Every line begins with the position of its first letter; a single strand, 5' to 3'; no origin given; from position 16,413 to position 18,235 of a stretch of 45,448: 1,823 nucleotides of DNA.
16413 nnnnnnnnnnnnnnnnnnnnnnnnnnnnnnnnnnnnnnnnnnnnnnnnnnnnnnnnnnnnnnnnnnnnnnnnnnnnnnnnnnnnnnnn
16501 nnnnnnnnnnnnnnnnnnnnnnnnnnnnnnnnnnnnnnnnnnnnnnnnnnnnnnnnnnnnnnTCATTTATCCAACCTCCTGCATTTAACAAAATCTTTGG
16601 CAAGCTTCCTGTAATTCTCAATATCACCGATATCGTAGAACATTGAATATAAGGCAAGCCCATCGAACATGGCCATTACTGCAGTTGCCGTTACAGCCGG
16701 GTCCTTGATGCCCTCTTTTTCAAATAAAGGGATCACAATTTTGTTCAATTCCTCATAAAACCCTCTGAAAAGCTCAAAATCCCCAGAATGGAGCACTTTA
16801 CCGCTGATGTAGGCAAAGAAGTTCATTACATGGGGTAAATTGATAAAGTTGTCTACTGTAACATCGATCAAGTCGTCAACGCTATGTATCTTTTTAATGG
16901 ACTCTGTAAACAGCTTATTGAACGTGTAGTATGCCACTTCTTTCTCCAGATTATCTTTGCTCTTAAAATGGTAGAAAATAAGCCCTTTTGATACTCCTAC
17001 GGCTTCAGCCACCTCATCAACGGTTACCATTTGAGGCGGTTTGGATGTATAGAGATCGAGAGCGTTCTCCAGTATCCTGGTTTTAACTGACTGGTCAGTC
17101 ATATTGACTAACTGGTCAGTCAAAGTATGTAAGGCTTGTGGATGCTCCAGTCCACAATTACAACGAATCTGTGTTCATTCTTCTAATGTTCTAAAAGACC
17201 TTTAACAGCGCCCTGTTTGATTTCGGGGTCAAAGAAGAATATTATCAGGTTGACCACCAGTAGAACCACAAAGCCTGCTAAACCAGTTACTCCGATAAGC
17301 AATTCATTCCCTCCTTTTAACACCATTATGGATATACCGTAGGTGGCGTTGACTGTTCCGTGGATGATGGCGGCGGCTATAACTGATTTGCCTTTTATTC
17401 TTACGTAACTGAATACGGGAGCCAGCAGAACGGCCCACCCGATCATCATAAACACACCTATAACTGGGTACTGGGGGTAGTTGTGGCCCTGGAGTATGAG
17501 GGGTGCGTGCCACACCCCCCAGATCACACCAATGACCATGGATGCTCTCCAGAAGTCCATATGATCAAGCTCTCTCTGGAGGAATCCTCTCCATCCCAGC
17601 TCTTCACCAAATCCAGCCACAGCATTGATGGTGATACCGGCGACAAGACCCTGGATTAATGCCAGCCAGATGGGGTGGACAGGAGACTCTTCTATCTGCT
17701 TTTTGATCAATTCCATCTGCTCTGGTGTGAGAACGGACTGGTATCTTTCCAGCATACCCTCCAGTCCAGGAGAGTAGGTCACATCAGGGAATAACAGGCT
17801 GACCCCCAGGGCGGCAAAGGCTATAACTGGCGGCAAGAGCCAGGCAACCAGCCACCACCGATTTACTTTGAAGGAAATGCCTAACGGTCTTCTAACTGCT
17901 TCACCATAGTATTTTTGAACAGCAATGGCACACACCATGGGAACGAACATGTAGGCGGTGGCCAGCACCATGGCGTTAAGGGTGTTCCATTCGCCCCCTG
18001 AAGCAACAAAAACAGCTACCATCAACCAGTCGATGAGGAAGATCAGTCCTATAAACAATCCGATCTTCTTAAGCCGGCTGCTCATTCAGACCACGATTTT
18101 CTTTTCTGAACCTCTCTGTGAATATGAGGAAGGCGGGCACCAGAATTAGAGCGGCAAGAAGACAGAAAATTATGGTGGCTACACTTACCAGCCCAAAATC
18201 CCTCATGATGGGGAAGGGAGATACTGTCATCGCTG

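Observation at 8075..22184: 14-kb same-strand super-cluster: three exporters, each preceded by its own CARDB/COG1361-repeat anchored protein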

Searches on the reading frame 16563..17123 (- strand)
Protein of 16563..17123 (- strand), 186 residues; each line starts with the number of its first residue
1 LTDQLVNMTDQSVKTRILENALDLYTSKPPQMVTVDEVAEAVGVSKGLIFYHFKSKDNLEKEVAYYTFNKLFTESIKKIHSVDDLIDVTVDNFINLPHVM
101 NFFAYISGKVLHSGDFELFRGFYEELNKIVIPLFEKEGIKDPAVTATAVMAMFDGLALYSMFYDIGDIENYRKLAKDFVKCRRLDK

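Call 4: search_protein_families(library=pfam, proteins=[window:16563-17123:-], max_evalue=0.01)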
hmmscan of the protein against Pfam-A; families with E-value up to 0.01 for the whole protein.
window:16563-17123:- (186 aa): 2 families
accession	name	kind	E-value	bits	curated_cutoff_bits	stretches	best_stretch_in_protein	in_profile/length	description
PF00440.29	TetR_N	-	1.2e-11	44.6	24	1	17-61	1-45/47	Bacterial regulatory proteins, tetR family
PF13977.11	TetR_C_6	-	0.001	19.7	27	1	117-179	41-110/115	BetI-type transcriptional repressor, C-terminal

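Call 5: search_protein_families(library=ncbifam, proteins=[window:16563-17123:-], max_evalue=0.01)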
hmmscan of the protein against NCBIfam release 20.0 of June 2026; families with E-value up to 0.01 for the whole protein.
window:16563-17123:- (186 aa): 15 families
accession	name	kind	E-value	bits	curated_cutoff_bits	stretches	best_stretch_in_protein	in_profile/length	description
NF041196.1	ScbR_bind_reg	equivalog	3.1e-07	30.7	150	1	14-90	8-88/191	ScbR family autoregulator-binding transcription factor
NF051852.1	efflux_TF_MtrR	exception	4.1e-07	30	280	1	11-75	9-73/205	multidrug efflux system transcriptional repressor MtrR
TIGR03968.1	mycofact_TetR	equivalog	4.4e-07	29.7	224.9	1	13-59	10-56/190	mycofactocin system transcriptional regulator MftR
NF007949.0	PRK10668.1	equivalog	4.8e-07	29.5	271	1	11-65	10-64/216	multidrug efflux transporter transcriptional repressor AcrR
TIGR03613.1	RutR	equivalog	1.5e-06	28.2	368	1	12-90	8-92/202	pyrimidine utilization regulatory protein R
TIGR03384.1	betaine_BetI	equivalog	3.5e-06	26.8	201.3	1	16-80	12-76/189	choline-binding transcriptional repressor BetI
NF053731.1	TransRegFasRMycb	equivalog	9.9e-06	25.5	330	1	11-106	10-99/199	HTH-type transcriptional activator FasR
NF050111.1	TransRegSACE7040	equivalog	1e-05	25.6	250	1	15-84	4-73/186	SACE_7040 family transcriptional regulator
NF007430.0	PRK09975.1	equivalog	3e-05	23.3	274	1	13-64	10-63/220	acrEF/envCD operon transcriptional regulator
NF001978.0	PRK00767.1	equivalog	3.1e-05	23.8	118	1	15-81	12-78/197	transcriptional regulator BetI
NF051457.1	acryl_TF_AcuR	equivalog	3.3e-05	23.2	247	1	10-80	15-84/204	acrylate utilization transcriptional regulator AcuR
NF037937.1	septum_RefZ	equivalog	8.4e-05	22.5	180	1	14-73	1-60/195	forespore capture DNA-binding protein RefZ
NF000040.3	Tn10_TetC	equivalog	0.0013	18.9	425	1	15-61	16-62/197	tetracyline resistance-associated transcriptional repressor TetC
NF011584.0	PRK15008.1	equivalog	0.0022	17.8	230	1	13-62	19-68/212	HTH-type transcriptional regulator RutR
NF007015.0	PRK09480.1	equivalog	0.0034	17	120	1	11-62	9-60/197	nucleoid occlusion factor SlmA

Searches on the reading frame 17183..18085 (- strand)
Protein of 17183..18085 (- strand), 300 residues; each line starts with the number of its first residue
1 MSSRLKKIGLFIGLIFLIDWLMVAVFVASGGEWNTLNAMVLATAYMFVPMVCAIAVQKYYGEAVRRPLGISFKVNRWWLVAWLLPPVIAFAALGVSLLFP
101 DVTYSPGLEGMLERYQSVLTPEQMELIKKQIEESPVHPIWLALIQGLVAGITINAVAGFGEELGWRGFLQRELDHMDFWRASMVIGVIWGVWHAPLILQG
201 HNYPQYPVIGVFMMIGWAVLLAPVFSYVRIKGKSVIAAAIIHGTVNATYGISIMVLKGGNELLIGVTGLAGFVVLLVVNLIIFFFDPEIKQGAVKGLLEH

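Call 4: search_protein_families(library=pfam, proteins=[window:17183-18085:-], max_evalue=0.01)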
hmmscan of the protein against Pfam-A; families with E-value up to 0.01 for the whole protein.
window:17183-18085:- (300 aa): 1 family
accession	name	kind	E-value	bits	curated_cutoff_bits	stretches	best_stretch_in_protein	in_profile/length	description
PF02517.21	Rce1-like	-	2.7e-15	56.9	22.4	1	147-247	5-92/93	Type II CAAX prenyl endopeptidase Rce1-like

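Call 5: search_protein_families(library=ncbifam, proteins=[window:17183-18085:-], max_evalue=0.01)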
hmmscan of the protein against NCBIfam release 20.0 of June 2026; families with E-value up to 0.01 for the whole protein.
window:17183-18085:- (300 aa): 3 families
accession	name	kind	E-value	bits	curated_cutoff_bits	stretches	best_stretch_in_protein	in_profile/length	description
NF041656.1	CPBP_MmRce1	equivalog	5.8e-12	45.7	425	1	146-254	125-239/271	MmRce1 family CPBP family CAAX prenyl protease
NF041647.1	ABC_perm_CPBP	equivalog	0.00026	19.9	435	1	34-248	450-629/636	ABC transporter permease subunit/CPBP intramembrane protease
NF040914.1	Mrt_core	domain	0.0024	17.9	100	0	157-249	11-101/108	myxosortase family intramembrane protease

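Call 90: search_protein_families(library=padloc, proteins=[window:17183-18085:-], max_evalue=0.001)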
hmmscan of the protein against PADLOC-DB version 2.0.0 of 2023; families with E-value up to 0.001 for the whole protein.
window:17183-18085:- (300 aa): 0 families
